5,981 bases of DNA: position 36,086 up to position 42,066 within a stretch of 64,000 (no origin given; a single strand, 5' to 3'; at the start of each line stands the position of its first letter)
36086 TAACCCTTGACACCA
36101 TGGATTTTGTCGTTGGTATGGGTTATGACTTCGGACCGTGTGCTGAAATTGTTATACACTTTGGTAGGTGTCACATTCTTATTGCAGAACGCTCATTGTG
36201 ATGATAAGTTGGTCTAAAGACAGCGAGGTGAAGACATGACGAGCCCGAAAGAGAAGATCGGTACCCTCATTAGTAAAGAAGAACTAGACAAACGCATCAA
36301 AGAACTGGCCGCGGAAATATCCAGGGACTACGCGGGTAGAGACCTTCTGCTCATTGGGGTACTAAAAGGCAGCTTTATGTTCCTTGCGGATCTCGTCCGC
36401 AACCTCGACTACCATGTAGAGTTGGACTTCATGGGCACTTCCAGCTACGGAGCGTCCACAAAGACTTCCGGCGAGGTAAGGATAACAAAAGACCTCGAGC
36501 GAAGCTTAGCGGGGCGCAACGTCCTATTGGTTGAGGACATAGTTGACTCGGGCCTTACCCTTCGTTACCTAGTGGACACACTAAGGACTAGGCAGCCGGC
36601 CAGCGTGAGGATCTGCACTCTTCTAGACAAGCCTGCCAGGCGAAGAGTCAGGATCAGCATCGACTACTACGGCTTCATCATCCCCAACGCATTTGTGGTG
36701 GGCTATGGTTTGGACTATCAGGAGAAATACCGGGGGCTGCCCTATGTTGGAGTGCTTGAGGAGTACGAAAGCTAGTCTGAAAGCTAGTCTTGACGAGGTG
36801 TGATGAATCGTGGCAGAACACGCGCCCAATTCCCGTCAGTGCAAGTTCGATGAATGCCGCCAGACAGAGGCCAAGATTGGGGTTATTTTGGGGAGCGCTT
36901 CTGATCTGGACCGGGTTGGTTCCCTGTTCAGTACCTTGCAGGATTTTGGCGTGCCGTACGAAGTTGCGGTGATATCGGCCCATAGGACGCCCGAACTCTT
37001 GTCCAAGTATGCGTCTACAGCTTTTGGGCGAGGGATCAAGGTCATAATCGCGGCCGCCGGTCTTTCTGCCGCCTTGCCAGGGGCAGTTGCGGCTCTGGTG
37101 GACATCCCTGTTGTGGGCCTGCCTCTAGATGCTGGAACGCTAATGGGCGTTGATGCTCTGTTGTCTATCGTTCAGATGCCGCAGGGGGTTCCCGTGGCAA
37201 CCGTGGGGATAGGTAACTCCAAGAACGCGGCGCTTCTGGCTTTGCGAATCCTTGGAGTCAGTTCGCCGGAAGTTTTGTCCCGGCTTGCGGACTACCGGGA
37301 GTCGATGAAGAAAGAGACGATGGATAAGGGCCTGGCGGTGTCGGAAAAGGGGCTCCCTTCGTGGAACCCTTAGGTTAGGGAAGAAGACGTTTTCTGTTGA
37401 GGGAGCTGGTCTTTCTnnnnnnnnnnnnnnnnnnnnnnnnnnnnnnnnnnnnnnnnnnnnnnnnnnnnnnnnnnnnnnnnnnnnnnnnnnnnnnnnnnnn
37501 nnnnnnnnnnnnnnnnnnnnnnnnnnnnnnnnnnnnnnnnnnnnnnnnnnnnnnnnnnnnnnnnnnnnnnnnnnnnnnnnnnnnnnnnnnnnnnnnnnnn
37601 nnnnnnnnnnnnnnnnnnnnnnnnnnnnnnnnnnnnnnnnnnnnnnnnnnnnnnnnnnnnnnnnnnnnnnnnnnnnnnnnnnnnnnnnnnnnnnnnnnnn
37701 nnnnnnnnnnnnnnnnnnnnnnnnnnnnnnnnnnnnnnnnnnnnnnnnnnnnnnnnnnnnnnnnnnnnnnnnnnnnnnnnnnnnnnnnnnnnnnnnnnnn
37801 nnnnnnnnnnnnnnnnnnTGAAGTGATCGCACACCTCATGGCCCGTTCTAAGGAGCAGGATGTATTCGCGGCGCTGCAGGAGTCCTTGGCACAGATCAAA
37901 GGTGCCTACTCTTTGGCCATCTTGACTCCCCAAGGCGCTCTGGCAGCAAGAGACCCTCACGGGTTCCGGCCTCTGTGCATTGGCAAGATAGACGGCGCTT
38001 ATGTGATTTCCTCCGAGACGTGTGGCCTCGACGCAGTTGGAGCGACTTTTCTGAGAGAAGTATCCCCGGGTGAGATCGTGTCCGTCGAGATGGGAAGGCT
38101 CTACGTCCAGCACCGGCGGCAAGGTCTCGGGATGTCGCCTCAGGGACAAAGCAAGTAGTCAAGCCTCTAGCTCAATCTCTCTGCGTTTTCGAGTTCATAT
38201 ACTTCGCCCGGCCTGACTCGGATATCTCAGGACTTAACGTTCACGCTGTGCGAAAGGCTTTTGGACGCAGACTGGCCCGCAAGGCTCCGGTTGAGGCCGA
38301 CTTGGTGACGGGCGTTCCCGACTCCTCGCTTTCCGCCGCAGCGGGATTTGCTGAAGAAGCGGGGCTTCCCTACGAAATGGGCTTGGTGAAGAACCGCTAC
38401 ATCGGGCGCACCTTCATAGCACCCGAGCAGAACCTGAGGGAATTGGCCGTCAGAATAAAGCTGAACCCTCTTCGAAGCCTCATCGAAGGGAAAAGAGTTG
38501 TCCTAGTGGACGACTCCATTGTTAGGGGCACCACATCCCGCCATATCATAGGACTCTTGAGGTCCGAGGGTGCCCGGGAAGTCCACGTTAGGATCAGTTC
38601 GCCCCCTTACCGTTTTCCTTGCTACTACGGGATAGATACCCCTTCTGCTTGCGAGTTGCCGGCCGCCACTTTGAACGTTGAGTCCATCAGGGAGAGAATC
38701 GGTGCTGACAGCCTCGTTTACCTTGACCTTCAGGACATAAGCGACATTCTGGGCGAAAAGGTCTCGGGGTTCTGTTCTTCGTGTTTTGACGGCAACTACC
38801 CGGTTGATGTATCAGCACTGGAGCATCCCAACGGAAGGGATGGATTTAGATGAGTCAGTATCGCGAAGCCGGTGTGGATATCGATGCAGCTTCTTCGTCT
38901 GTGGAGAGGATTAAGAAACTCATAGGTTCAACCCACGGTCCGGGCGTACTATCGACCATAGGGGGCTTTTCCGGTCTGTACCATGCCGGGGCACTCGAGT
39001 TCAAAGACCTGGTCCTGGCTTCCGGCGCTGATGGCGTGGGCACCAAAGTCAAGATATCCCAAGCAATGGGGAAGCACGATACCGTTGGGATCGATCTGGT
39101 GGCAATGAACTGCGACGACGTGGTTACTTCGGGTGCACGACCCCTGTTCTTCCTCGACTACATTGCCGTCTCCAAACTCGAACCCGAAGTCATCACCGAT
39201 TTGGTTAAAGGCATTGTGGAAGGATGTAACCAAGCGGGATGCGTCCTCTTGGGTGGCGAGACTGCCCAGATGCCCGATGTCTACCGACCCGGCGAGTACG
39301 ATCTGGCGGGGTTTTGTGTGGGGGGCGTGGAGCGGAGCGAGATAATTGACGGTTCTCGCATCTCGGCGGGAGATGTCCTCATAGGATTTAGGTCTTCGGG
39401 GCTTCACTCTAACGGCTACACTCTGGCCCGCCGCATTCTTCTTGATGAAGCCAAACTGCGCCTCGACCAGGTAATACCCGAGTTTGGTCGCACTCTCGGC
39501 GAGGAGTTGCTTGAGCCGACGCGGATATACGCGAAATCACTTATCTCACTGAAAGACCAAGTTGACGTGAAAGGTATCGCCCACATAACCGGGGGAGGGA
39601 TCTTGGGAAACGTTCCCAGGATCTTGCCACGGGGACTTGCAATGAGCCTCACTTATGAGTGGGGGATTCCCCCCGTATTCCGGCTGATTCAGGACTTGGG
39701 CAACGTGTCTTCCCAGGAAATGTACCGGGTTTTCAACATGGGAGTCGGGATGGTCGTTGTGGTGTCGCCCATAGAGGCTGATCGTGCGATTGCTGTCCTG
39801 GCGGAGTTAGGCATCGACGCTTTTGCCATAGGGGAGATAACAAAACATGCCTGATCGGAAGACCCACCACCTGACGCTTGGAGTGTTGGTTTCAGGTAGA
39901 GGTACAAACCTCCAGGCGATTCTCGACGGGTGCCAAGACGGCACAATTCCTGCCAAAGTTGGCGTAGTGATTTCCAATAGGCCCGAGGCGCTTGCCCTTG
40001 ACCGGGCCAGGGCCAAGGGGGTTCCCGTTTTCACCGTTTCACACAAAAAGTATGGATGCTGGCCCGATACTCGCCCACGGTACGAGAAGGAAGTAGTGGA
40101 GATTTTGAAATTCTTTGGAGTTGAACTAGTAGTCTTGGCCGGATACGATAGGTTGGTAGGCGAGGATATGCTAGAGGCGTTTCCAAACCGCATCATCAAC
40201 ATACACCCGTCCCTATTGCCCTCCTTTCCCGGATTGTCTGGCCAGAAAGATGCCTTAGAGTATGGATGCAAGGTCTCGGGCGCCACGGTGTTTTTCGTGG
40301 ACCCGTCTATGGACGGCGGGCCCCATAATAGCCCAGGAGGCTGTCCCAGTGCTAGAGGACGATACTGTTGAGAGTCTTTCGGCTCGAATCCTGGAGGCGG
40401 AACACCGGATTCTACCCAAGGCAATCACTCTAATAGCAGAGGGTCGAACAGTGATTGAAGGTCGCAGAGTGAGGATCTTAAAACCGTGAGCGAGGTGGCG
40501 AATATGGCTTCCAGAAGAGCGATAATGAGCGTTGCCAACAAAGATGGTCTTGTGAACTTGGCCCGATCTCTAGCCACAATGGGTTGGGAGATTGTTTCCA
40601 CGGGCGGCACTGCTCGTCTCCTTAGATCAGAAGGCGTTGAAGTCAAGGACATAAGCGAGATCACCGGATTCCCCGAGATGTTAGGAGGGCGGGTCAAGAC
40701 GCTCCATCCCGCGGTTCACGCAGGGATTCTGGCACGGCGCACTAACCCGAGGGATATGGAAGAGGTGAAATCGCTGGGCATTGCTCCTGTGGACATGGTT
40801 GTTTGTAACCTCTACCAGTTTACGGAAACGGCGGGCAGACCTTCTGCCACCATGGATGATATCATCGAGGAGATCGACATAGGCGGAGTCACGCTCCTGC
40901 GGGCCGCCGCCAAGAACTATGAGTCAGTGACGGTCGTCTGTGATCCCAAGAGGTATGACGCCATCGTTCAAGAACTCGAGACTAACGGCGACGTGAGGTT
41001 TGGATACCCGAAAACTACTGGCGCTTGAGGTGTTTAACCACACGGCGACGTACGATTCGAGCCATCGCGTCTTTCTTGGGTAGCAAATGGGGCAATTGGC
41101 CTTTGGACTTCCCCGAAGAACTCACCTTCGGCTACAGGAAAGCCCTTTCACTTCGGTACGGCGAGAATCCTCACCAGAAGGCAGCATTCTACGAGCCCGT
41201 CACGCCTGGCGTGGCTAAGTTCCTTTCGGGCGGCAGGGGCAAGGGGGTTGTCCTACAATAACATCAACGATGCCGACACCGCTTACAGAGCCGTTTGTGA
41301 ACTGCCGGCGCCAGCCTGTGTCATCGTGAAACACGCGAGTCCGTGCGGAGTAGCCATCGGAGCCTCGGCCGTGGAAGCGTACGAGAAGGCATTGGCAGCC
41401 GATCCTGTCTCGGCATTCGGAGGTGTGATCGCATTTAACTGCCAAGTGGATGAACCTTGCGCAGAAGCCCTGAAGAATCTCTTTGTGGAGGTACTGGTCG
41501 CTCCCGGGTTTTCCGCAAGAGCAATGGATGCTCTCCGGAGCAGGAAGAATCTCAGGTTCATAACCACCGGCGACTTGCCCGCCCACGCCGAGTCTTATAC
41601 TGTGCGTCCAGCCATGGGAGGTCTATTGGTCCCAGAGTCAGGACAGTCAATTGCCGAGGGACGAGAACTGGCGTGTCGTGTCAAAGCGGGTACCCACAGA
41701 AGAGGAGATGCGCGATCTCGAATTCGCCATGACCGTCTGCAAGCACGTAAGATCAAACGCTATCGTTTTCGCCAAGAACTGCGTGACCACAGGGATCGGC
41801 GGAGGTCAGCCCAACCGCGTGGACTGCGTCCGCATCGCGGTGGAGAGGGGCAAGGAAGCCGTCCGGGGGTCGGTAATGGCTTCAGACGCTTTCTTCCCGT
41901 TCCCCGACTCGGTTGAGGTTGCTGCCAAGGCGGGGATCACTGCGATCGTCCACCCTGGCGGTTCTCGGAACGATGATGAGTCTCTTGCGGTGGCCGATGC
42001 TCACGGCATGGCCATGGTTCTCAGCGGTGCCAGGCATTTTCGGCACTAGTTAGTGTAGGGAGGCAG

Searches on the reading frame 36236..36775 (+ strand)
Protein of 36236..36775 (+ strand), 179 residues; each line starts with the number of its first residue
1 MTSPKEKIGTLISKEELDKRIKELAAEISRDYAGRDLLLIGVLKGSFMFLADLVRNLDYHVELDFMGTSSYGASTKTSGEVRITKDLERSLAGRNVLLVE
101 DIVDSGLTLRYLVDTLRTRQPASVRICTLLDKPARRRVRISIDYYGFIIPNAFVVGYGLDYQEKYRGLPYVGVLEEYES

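Call 28: search_protein_families(library=pfam, proteins=[window:36236-36775:+], max_evalue=0.001)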
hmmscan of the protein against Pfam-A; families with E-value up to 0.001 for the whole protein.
window:36236-36775:+ (179 aa): 1 family
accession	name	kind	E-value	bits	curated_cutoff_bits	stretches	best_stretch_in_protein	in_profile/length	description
PF00156.33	Pribosyltran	-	1.3e-31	109.5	26.3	1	16-162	4-158/158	Phosphoribosyl transferase domain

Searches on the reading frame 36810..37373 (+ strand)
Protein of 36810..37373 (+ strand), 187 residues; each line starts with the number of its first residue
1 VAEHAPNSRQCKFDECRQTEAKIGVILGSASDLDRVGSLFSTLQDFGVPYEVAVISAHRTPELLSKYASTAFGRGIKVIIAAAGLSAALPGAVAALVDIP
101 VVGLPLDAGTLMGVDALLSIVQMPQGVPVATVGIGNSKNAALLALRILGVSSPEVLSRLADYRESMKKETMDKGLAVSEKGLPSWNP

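Call 28: search_protein_families(library=pfam, proteins=[window:36810-37373:+], max_evalue=0.001)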
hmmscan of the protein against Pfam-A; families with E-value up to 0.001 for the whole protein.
window:36810-37373:+ (187 aa): 1 family
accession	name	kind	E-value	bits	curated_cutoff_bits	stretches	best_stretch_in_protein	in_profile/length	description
PF00731.26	AIRC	-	2.5e-56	189.8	30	1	22-168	1-147/148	AIR carboxylase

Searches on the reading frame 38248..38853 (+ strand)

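Call 28: search_protein_families(library=pfam, proteins=[window:38248-38853:+], max_evalue=0.001)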
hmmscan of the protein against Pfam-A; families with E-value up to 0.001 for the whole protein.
window:38248-38853:+ (201 aa): 1 family
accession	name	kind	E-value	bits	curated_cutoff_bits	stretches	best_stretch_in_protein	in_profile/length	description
PF00156.33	Pribosyltran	-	7.2e-08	32.3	26.3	1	13-114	26-120/158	Phosphoribosyl transferase domain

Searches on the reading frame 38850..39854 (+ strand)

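Call 28: search_protein_families(library=pfam, proteins=[window:38850-39854:+], max_evalue=0.001)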
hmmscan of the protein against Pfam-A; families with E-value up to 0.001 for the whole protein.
window:38850-39854:+ (334 aa): 2 families
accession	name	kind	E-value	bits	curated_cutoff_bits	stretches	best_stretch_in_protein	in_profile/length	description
PF02769.27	AIRS_C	-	7.7e-35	120.8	23.1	1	173-332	2-147/156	AIR synthase related protein, C-terminal domain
PF00586.29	AIRS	-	3.3e-24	85.9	24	1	46-159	4-111/112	AIR synthase related protein, N-terminal domain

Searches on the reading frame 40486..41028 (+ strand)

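Call 28: search_protein_families(library=pfam, proteins=[window:40486-41028:+], max_evalue=0.001)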
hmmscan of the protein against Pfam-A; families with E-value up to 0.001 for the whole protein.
window:40486-41028:+ (180 aa): 2 families
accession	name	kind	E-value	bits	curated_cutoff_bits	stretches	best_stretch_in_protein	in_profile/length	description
PF02142.27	MGS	-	1.3e-22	80.2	24.1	1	21-136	1-94/94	MGS-like domain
PF01808.24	AICARFT_IMPCHas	-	2.8e-06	27.4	25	1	141-171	1-31/311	AICARFT/IMPCHase bienzyme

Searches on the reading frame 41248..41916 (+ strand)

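Call 28: search_protein_families(library=pfam, proteins=[window:41248-41916:+], max_evalue=0.001)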
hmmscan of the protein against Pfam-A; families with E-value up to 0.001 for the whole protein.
window:41248-41916:+ (222 aa): 1 family
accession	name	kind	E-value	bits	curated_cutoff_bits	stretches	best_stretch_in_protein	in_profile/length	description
PF01808.24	AICARFT_IMPCHas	-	2e-46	159.3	25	1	1-143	112-254/311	AICARFT/IMPCHase bienzyme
